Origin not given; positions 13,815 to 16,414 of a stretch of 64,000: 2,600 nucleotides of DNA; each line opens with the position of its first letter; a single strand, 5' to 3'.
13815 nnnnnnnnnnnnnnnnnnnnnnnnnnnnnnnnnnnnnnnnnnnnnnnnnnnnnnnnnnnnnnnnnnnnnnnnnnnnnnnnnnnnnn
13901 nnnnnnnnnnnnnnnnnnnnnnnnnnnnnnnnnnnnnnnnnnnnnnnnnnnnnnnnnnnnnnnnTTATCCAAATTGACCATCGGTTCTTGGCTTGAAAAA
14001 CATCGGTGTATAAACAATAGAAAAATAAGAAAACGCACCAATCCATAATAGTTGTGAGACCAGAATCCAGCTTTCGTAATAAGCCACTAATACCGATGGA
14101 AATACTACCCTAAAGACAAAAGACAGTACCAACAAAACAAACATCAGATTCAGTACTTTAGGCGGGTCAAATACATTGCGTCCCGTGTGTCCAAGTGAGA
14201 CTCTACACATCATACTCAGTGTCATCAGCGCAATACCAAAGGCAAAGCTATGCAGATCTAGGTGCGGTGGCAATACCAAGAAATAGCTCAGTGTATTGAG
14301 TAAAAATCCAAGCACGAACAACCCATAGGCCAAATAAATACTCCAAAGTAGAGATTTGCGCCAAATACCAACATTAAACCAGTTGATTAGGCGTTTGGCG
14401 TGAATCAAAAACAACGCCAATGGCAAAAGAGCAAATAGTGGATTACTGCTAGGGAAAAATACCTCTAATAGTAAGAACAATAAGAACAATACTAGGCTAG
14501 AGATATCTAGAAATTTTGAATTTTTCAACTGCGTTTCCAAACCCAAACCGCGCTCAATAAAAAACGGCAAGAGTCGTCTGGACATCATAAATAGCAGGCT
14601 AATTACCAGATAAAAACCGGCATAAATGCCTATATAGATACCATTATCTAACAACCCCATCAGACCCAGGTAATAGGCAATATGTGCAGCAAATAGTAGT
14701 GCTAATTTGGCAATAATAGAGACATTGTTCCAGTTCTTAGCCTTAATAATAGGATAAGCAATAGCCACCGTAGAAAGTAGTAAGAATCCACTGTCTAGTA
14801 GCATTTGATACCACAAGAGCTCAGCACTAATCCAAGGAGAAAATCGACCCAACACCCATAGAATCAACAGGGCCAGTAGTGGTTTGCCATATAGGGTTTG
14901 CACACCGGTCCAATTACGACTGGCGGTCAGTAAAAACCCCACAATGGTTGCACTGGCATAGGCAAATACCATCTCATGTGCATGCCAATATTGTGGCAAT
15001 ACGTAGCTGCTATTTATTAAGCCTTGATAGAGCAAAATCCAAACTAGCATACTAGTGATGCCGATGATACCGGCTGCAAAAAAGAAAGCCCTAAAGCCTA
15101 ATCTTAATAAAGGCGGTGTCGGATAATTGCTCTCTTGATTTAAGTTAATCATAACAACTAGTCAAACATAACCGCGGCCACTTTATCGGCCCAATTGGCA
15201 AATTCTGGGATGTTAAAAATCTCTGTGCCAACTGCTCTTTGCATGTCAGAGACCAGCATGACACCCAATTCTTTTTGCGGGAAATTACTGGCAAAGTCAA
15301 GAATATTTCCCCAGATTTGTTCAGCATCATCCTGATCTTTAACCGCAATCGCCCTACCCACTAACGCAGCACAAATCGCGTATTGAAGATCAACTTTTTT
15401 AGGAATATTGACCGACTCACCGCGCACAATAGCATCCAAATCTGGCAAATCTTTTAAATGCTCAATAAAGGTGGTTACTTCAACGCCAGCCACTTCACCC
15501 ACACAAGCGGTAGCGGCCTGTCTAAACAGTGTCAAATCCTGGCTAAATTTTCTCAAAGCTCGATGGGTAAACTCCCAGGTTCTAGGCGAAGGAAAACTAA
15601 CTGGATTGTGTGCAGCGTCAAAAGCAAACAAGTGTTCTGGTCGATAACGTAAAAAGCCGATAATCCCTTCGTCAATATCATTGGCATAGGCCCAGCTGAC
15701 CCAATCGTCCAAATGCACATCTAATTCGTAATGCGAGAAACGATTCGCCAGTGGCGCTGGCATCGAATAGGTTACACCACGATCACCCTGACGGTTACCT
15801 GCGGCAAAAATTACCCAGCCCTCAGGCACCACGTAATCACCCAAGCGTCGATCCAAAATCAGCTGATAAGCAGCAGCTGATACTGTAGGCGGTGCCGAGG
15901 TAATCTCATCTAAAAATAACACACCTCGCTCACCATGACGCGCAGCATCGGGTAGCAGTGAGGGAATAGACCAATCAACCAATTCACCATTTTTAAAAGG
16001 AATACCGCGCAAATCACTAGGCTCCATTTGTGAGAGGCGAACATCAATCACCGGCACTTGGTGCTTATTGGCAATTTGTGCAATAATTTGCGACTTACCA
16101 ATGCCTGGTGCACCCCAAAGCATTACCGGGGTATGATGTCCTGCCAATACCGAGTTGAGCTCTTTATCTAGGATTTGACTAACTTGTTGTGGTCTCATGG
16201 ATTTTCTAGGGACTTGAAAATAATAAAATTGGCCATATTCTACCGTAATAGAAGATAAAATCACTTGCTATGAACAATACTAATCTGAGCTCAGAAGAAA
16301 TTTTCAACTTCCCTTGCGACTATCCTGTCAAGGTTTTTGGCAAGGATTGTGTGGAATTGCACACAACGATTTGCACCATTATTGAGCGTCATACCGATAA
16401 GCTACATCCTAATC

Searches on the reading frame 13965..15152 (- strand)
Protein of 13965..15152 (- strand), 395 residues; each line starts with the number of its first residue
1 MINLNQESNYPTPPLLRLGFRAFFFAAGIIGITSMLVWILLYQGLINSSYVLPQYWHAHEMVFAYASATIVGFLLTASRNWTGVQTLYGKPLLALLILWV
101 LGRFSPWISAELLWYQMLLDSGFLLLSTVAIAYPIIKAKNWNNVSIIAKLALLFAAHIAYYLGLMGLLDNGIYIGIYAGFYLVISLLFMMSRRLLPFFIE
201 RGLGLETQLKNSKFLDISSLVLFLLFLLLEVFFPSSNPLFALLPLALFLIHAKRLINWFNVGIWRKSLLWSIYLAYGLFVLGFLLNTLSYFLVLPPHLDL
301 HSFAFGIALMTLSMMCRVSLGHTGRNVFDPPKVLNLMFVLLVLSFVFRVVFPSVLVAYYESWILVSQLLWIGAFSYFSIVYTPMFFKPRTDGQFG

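Call 3: search_protein_families(library=pfam, proteins=[window:13965-15152:-], max_evalue=0.01)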
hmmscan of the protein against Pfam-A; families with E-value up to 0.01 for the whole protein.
window:13965-15152:- (395 aa): 1 family
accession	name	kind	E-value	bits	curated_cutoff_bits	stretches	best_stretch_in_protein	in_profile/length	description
PF05940.17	NnrS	-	4.3e-92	309.8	28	1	14-389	1-371/371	NnrS protein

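Call 4: search_protein_families(library=ncbifam, proteins=[window:13965-15152:-], max_evalue=0.01)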
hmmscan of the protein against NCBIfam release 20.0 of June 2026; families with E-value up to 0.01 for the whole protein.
window:13965-15152:- (395 aa): 0 families

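Call 5: search_protein_families(library=padloc, proteins=[window:13965-15152:-], max_evalue=0.01)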
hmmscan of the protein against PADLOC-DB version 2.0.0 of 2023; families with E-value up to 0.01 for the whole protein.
window:13965-15152:- (395 aa): 0 families

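Call 46: search_dna_similar(query=window:13965-15152:-, collection=plasmids, mode=protein, max_rows=25, rows=spread)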
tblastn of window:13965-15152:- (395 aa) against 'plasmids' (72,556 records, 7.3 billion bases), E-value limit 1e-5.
Records with a match: 343; places in all: 352; records where one place covers at least 80% of the query: 255.
Best place of each record, by identity: 60-80% 1; <60% 342.
By first word of the organism name: Phaeobacter 56; Sinorhizobium 46; Rhizobium 44; Ralstonia 31; Agrobacterium 17; Paracoccus 13; Azospirillum 11; Ensifer 9; Moraxella 7; Mesorhizobium 7; and 51 more.
By predicted mobility (MOB-suite, as given by PLSDB): non-mobilizable 243; conjugative 63; mobilizable 37.
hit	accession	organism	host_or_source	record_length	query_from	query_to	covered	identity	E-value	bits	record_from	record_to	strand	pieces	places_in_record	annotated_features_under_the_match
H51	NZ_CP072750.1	Thiothrix fructosivorans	cell culture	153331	56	395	86%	46.5%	2e-68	241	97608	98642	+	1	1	NnrS family protein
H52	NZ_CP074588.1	Pseudoalteromonas piscicida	mixed culture,water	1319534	33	395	92%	32.5%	6e-34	141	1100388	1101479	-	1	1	none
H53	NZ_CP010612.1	Phaeobacter inhibens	cell culture,clam larvae aquaculture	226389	34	389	90%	30.0%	3e-14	82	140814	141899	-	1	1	NnrS family protein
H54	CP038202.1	Paracoccus ferrooxidans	single cell,bioreactor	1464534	34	390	90%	29.5%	2e-23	110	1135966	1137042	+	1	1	NnrS family protein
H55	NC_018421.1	Phaeobacter inhibens 2.10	-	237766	34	389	90%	29.5%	3e-12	76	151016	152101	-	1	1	NnrS family protein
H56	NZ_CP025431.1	Paracoccus zhejiangensis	single cell,sludge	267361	34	390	90%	29.0%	1e-11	74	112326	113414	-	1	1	NnrS family protein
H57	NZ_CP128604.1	Roseibium aggregatum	cell culture,marine biofilms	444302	53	390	86%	30.1%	7e-15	84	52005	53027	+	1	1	NnrS family protein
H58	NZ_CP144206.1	Sinorhizobium chiapasense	mixed culture,rhizosphere soil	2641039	54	389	85%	29.9%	6e-27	120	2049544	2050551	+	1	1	none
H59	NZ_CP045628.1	Roseibium aggregatum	-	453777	53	389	85%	29.6%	5e-14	82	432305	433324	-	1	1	NnrS family protein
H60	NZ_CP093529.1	Shinella zoogloeoides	-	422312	33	389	90%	27.9%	2e-16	89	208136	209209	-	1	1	NnrS family protein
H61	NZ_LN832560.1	Paracoccus aminovorans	-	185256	34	391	91%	27.3%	1e-18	96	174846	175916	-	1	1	NnrS family protein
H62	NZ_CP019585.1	Sinorhizobium meliloti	Medicago arborea,tissue sample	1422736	34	393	91%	27.1%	3e-15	85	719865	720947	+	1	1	record has no annotation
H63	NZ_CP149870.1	Sinorhizobium medicae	Melilotus albus,Cell Culture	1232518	34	393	91%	27.1%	5e-13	78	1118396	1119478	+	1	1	record has no annotation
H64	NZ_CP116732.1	Agrobacterium tumefaciens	Gaillardia,cell culture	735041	34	389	90%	27.3%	2e-23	110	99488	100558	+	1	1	NnrS family protein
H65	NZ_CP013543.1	Rhizobium phaseoli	Phaseolus vulgaris,Whole ...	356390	55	389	85%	28.6%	7e-23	108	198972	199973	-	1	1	NnrS family protein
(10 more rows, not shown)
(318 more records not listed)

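Call 47: get_annotated_region(hit=H51, flank=6000)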
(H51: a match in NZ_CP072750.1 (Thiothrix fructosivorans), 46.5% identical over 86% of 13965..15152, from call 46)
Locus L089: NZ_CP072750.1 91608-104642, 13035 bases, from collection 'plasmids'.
description: Thiothrix fructosivorans strain ATCC 49748 plasmid pTfr153, complete sequence
organism: Thiothrix fructosivorans (NCBI taxid 111770)
taxonomy: Bacteria; Pseudomonadota; Gammaproteobacteria; Thiotrichales; Thiotrichaceae; Thiothrix; Thiothrix fructosivorans
host: -; source: cell culture; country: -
typing (MOB-suite, as given by PLSDB): non-mobilizable
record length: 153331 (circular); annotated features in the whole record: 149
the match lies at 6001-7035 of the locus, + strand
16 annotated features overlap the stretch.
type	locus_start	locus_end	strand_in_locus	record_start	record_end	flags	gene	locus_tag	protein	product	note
CDS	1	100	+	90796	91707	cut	-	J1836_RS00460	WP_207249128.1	ATPase, T2SS/T4P/T4SS family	-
CDS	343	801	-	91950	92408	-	-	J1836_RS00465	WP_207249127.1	transcriptional regulator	-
CDS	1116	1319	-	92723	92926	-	-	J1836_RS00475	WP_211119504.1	helicase HerA-like domain-containing protein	-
CDS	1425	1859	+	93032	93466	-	-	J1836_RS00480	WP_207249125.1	cytochrome c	-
CDS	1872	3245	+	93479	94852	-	-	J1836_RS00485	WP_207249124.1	cbb3-type cytochrome c oxidase subunit I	GO:0009060 - aerobic respiration [Evidence IEA]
CDS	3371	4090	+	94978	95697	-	-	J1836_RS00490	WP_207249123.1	glutamine amidotransferase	-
CDS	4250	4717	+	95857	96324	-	-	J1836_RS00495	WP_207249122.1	MCP four helix bundle domain-containing protein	-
CDS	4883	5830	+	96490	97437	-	-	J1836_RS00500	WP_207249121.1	4Fe-4S binding protein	-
CDS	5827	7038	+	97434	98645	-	-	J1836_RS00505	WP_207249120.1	NnrS family protein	-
CDS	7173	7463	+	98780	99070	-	-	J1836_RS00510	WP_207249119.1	hypothetical protein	-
CDS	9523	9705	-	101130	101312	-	-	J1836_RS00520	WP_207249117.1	hypothetical protein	-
CDS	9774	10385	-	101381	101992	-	-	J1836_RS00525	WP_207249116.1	Crp/Fnr family transcriptional regulator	GO:0006355 - regulation of DNA-templated transcription [Evidence IEA]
CDS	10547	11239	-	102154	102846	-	-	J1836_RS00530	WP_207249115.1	Crp/Fnr family transcriptional regulator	GO:0006355 - regulation of DNA-templated transcription [Evidence IEA]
CDS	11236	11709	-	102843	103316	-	-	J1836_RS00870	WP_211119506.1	SCP2 sterol-binding domain-containing protein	-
CDS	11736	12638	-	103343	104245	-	-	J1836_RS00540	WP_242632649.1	U32 family peptidase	GO:0006744 - ubiquinone biosynthetic process [Evidence IEA]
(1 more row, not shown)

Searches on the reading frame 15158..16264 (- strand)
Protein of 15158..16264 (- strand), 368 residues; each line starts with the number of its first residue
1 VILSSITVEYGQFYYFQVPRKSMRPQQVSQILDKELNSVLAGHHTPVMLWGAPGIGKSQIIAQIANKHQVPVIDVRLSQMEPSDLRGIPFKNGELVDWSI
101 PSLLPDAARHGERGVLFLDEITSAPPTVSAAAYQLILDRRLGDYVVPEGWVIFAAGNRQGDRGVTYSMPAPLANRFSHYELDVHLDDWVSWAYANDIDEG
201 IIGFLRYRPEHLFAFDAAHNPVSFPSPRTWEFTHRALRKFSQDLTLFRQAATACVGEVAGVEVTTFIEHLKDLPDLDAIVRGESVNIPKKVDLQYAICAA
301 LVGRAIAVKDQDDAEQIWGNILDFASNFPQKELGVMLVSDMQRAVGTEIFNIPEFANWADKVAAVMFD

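Call 3: search_protein_families(library=pfam, proteins=[window:15158-16264:-], max_evalue=0.01)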
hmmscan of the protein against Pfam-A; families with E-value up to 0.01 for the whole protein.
window:15158-16264:- (368 aa): 8 families
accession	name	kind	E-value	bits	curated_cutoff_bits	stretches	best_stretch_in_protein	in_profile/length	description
PF07728.20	AAA_5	-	7.1e-09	36.2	22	1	46-176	1-139/139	AAA domain (dynein-related subfamily)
PF00004.35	AAA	-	7.1e-06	26.9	21.2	1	47-128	1-73/131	ATPase family associated with various cellular activities (AAA)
PF13191.12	AAA_16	-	0.00012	23.1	32.6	1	24-68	5-48/167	AAA ATPase domain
PF05673.19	DUF815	-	0.0014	18.3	23.8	1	31-123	39-118/249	Protein of unknown function (DUF815)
PF01443.25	Viral_helicase1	-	0.002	18.4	21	1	51-128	5-75/228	Viral superfamily 1 RNA helicase core domain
PF13173.12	AAA_14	-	0.0022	18.4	27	1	45-130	3-80/129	AAA domain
PF07726.17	AAA_3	-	0.0064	16.8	27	0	47-176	2-129/131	ATPase family associated with various cellular activities (AAA)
PF13401.12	AAA_22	-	0.0077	17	27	0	44-85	5-50/130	AAA domain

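Call 4: search_protein_families(library=ncbifam, proteins=[window:15158-16264:-], max_evalue=0.01)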
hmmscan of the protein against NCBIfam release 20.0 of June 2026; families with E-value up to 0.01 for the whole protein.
window:15158-16264:- (368 aa): 3 families
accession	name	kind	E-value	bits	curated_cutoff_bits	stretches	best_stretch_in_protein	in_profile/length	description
NF042959.1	IteA_antiphage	equivalog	5.6e-05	22.5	510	1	34-80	115-161/367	anti-phage ATPase IteA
NF033453.1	BREX_3_BrxF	hypoth_equivalog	0.00026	20.7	50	1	32-121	4-88/149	BREX-3 system P-loop-containing protein BrxF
NF003229.0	PRK04195.1-5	equivalog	0.0036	16.1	280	1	46-79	46-79/413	replication factor C large subunit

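Call 5: search_protein_families(library=padloc, proteins=[window:15158-16264:-], max_evalue=0.01)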
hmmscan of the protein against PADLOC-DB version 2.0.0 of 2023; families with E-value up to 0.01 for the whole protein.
window:15158-16264:- (368 aa): 6 families
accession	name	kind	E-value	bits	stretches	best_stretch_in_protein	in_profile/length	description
PDLC02196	IetA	-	0.00011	19.8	1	35-79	113-157/374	-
PDLC02195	IetA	-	0.00021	18.7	1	44-80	137-173/395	-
PDLC04788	PDC-S01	-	0.00085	16.3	1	43-130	18-102/448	-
PDLC03838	DolB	-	0.0011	16.3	1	47-176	169-296/375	-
PDLC01993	RtcR--CARF_AAA_HTH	-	0.0011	15.5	0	34-66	194-226/523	-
PDLC04792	PDC-S01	-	0.0058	13.2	1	34-130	8-104/452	-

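Call 23: search_solved_structures(query=window:15158-16198:-, max_evalue=0.01)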
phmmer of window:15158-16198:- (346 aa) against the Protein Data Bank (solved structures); distinct sequences matched with E-value up to 0.01: 6.
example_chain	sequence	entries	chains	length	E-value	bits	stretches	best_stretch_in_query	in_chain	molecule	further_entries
6or5_A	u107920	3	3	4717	2.7e-10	42.9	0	23-173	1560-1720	Midasin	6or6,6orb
6i27_A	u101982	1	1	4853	2.1e-07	33.4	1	22-164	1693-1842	Midasin,Midasin,Midasin,Midasin,Midasin,Midasin,Midasin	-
6i26_A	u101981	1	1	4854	2.1e-07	33.4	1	22-164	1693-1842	Midasin,Midasin,Midasin,Midasin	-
6hyp_A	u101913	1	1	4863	2.1e-07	33.4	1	22-164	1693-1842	Midasin,Midasin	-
5jcs_s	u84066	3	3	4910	2.2e-07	33.4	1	22-164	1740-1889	Midasin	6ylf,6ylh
9qh4_A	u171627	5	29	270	0.0017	20.6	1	18-119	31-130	Protein NorQ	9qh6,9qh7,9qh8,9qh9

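Call 39: search_protein_families(library=phrogs, proteins=[window:15158-16198:-], max_evalue=0.001)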
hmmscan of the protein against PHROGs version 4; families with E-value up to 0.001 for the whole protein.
window:15158-16198:- (346 aa): 4 families
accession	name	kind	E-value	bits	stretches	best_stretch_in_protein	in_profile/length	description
phrog_1297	-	other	2.9e-94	317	1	19-344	22-353/356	ATPase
phrog_16335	-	other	3.9e-27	96.1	1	26-167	30-175/267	ATPase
phrog_249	-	moron, auxiliary metabolic gene and host takeover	6.9e-10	39.8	1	19-118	124-220/380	porphyrin biosynthesis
phrog_21479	-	unknown function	1.3e-08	35.7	1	26-63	30-67/68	-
